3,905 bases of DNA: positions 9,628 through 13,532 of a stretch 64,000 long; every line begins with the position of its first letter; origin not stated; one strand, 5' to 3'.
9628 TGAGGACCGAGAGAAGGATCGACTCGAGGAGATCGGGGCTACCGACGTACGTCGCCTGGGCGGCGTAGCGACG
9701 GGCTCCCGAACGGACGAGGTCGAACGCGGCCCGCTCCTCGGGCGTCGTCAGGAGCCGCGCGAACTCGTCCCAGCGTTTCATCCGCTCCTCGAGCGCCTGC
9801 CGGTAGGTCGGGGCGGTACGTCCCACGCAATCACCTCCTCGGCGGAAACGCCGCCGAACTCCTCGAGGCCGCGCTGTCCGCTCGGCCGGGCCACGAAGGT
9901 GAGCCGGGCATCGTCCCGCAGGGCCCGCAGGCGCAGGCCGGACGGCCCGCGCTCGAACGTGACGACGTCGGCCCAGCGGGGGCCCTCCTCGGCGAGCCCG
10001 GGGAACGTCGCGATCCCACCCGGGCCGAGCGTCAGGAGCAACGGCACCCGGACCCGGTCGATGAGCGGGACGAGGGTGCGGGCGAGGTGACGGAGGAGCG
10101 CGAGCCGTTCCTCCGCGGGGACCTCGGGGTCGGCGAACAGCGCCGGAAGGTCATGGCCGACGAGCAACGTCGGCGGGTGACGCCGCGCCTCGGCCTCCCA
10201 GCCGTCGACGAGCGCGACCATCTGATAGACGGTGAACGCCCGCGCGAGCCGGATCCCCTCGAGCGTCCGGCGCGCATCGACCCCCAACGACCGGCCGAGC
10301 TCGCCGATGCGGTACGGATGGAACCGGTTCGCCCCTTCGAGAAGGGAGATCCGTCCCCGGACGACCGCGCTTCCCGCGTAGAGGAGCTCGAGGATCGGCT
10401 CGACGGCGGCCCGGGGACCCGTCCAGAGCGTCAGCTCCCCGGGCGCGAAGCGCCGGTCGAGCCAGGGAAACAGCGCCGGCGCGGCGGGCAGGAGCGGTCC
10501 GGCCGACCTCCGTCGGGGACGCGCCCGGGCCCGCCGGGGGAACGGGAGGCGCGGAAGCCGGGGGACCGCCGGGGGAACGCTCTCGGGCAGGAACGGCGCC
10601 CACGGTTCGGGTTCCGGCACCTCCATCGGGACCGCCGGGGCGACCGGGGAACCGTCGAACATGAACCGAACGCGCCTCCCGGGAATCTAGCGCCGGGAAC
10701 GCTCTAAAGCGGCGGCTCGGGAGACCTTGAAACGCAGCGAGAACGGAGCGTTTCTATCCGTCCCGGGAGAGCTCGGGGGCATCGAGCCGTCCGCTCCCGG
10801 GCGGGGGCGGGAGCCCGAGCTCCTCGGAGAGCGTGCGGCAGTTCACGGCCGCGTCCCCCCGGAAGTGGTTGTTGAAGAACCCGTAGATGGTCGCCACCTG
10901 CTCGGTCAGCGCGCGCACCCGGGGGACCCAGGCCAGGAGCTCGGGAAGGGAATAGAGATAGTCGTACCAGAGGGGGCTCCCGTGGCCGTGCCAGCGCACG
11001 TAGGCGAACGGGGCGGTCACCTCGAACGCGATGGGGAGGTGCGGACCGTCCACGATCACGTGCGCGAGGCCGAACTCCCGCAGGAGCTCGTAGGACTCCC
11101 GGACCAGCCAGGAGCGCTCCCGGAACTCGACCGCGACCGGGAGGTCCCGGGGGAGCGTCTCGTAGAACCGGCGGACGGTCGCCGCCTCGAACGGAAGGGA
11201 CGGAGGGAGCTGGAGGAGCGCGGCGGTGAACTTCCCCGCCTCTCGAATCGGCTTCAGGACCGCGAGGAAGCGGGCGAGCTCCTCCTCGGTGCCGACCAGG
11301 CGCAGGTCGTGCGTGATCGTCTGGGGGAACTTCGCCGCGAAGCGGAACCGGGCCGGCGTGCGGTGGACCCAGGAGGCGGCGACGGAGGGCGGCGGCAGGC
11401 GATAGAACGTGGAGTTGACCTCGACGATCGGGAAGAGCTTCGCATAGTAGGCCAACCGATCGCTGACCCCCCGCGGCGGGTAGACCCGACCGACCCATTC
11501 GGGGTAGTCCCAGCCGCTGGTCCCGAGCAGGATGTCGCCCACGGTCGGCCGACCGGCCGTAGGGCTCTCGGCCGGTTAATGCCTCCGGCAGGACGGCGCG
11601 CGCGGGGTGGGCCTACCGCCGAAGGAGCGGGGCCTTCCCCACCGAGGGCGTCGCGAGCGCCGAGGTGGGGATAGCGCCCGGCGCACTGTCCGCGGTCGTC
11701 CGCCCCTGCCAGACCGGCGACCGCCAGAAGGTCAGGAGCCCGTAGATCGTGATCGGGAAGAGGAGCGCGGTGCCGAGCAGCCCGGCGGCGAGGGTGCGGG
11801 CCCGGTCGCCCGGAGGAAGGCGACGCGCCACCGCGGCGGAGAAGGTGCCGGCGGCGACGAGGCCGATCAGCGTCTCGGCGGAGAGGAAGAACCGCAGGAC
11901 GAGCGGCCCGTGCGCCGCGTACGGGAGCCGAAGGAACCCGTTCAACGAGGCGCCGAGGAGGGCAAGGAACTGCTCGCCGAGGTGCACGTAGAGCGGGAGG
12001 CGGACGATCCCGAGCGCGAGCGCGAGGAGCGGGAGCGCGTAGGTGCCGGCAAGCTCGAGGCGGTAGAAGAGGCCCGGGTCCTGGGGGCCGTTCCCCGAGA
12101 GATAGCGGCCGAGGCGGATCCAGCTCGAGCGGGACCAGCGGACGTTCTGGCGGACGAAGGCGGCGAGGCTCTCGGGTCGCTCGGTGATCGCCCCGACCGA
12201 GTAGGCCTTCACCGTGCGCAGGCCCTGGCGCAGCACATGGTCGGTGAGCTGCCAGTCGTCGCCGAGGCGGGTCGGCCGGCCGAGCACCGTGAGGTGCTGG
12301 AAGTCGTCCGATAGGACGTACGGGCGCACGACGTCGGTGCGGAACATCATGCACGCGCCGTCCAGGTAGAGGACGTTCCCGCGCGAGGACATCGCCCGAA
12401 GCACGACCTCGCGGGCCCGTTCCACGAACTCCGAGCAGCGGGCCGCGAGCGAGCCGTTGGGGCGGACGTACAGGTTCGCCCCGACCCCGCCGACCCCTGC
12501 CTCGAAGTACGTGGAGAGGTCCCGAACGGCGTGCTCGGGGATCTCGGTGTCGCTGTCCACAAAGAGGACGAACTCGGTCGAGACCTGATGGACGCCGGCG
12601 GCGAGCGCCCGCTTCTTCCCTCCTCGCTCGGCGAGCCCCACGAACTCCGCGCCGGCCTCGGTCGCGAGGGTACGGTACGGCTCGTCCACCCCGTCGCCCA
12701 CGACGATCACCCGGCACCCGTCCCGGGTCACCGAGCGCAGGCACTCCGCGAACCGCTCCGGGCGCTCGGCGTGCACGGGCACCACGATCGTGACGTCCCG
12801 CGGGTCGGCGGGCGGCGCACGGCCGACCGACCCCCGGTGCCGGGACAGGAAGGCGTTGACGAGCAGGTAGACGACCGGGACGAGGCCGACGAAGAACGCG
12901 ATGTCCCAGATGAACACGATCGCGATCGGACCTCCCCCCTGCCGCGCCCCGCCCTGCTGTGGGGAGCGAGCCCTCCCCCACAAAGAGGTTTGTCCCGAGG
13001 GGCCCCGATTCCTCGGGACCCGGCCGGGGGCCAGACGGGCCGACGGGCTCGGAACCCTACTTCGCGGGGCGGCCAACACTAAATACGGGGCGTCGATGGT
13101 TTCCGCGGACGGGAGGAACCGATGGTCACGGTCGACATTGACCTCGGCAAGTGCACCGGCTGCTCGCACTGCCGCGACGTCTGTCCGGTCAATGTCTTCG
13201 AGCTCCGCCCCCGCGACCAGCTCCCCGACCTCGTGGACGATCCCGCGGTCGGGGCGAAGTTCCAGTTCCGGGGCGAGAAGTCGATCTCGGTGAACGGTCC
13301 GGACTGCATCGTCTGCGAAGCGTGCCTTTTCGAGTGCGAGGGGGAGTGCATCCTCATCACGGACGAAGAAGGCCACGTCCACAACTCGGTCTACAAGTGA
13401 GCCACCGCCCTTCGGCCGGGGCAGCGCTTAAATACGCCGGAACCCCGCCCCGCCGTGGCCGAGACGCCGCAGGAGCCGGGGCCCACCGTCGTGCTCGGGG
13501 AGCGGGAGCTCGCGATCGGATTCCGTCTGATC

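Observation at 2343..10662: Tightly coupled gene array built around a divergent PolB, with several apparently de-catalysed homologues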

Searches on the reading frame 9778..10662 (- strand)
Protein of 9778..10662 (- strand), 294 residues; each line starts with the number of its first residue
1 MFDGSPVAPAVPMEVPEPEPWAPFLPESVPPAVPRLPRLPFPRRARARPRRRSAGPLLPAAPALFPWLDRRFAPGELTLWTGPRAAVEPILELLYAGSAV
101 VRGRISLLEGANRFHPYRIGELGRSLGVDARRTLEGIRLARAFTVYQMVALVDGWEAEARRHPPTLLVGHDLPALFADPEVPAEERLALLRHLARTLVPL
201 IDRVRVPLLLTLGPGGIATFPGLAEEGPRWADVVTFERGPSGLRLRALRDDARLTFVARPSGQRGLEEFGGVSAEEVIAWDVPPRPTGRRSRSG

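Call 4: search_protein_families(library=pfam, proteins=[window:9778-10662:-], max_evalue=0.1)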
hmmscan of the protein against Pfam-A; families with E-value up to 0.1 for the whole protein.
window:9778-10662:- (294 aa): 1 family
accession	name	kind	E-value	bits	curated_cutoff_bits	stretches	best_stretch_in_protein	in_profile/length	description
PF08423.17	Rad51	-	0.014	15.1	22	1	102-169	60-127/244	Rad51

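Call 5: search_protein_families(library=ncbifam, proteins=[window:9778-10662:-], max_evalue=0.1)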
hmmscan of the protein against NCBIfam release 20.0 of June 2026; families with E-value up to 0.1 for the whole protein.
window:9778-10662:- (294 aa): 3 families
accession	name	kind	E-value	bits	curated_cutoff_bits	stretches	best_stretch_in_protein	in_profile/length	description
TIGR02238.1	recomb_DMC1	equivalog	0.0011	18.2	447.7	1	102-161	130-189/314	meiotic recombinase Dmc1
NF003301.0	PRK04301.1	equivalog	0.0084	15.3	259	1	102-176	135-210/316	DNA repair and recombination protein RadA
TIGR02236.1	recomb_radA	equivalog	0.015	14.6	361.15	1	102-176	130-206/311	DNA repair and recombination protein RadA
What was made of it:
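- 9778..10662 (-): iRadA: RadA/Rad51-fold protein without an ATPase site. It carries a PCNA-binding-like motif, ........, at residues 263-270 (window 9853-9876). Weak Rad51/RadA/Dmc1 hits over residues 102-176 (calls 4, 5).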

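Call 79: search_protein_families(library=padloc, proteins=[window:9778-10662:-], max_evalue=0.01)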
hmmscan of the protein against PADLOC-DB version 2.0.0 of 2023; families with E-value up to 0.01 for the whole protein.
window:9778-10662:- (294 aa): 0 families

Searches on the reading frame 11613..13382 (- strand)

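Call 13: search_protein_families(library=pfam, proteins=[window:11613-13382:-], max_evalue=0.001)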
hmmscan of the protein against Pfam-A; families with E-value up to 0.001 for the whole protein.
window:11613-13382:- (589 aa): 4 families
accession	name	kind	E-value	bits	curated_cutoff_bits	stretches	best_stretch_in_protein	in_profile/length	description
PF13641.12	Glyco_tranf_2_3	-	7.8e-23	82.1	27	1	194-418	1-229/230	Glycosyltransferase like family 2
PF00535.33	Glycos_transf_2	-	3.3e-14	53.6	23.3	1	198-352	1-164/168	Glycosyl transferase family 2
PF13632.12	Glyco_trans_2_3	-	1.6e-10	41.5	27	1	271-468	1-181/198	Glycosyl transferase family group 2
PF13506.12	Glyco_transf_21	-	1.9e-09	37.7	21.7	1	256-418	18-174/174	Glycosyl transferase family 21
